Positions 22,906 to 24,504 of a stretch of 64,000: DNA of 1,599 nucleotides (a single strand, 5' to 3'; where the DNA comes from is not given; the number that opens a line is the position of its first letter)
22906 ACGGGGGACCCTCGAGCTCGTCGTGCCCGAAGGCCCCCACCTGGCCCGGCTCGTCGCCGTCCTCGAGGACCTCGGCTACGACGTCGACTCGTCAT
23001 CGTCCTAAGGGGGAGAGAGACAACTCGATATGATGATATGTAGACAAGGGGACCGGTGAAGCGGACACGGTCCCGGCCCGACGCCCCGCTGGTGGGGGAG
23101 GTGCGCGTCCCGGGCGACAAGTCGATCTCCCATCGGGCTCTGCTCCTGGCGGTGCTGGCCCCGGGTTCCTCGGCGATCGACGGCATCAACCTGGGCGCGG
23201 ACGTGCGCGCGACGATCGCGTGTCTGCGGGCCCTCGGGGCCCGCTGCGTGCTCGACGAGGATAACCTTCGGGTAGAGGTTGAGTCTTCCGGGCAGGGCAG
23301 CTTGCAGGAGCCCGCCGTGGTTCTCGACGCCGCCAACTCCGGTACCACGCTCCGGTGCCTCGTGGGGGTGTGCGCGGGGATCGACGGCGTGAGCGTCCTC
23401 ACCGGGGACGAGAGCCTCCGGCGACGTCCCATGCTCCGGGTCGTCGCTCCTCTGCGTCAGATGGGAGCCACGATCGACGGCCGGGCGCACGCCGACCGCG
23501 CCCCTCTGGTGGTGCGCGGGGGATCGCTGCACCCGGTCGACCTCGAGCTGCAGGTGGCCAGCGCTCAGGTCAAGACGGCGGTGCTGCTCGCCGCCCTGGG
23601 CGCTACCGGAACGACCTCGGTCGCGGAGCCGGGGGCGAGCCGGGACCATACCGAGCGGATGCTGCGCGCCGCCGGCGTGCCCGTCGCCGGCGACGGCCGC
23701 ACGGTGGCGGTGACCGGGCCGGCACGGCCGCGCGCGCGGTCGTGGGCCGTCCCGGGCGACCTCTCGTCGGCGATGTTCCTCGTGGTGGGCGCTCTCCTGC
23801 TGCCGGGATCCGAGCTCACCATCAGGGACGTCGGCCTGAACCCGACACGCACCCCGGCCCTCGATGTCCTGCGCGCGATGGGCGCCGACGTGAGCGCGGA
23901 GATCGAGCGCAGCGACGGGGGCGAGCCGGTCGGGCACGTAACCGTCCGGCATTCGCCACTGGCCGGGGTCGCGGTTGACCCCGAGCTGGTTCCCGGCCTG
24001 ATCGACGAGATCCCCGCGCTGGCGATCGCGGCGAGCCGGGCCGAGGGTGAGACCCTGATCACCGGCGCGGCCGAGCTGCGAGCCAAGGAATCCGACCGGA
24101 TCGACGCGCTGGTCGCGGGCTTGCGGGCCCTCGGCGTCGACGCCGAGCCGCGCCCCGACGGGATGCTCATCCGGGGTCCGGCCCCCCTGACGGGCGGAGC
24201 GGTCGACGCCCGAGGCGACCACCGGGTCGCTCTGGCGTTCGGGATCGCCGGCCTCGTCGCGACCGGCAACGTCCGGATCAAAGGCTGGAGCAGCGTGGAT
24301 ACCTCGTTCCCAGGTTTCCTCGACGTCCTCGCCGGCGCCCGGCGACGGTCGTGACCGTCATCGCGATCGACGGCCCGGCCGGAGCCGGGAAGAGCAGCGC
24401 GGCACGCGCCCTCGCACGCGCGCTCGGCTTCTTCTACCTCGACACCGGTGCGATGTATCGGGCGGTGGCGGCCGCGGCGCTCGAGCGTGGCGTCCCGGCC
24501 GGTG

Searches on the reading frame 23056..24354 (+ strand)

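Call 38: search_protein_families(library=ncbifam, proteins=[window:23056-24354:+], max_evalue=0.01)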
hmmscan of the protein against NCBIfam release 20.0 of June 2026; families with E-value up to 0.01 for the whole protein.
window:23056-24354:+ (432 aa): 6 families
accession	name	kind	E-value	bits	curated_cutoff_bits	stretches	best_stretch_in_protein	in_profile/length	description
NF011381.1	PRK14806.1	equivalog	1.5e-129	433.4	902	1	7-424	307-722/733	bifunctional prephenate dehydrogenase/3-phosphoshikimate 1-carboxyvinyltransferase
TIGR01356.1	aroA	equivalog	1.3e-114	383.3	287.25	1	14-427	1-411/415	3-phosphoshikimate 1-carboxyvinyltransferase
NF008816.0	PRK11860.1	equivalog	5.3e-39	133.9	943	1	13-427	16-434/662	bifunctional 3-phosphoshikimate 1-carboxyvinyltransferase/cytidylate kinase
NF006873.0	PRK09369.1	subfamily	9.2e-23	80.6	297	1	9-417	9-399/419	UDP-N-acetylglucosamine 1-carboxyvinyltransferase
TIGR01072.1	murA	equivalog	2.1e-22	79.5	392.7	1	9-418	9-400/416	UDP-N-acetylglucosamine 1-carboxyvinyltransferase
NF009470.0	PRK12830.1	equivalog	4.7e-12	45.3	552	1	10-419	10-399/417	UDP-N-acetylglucosamine 1-carboxyvinyltransferase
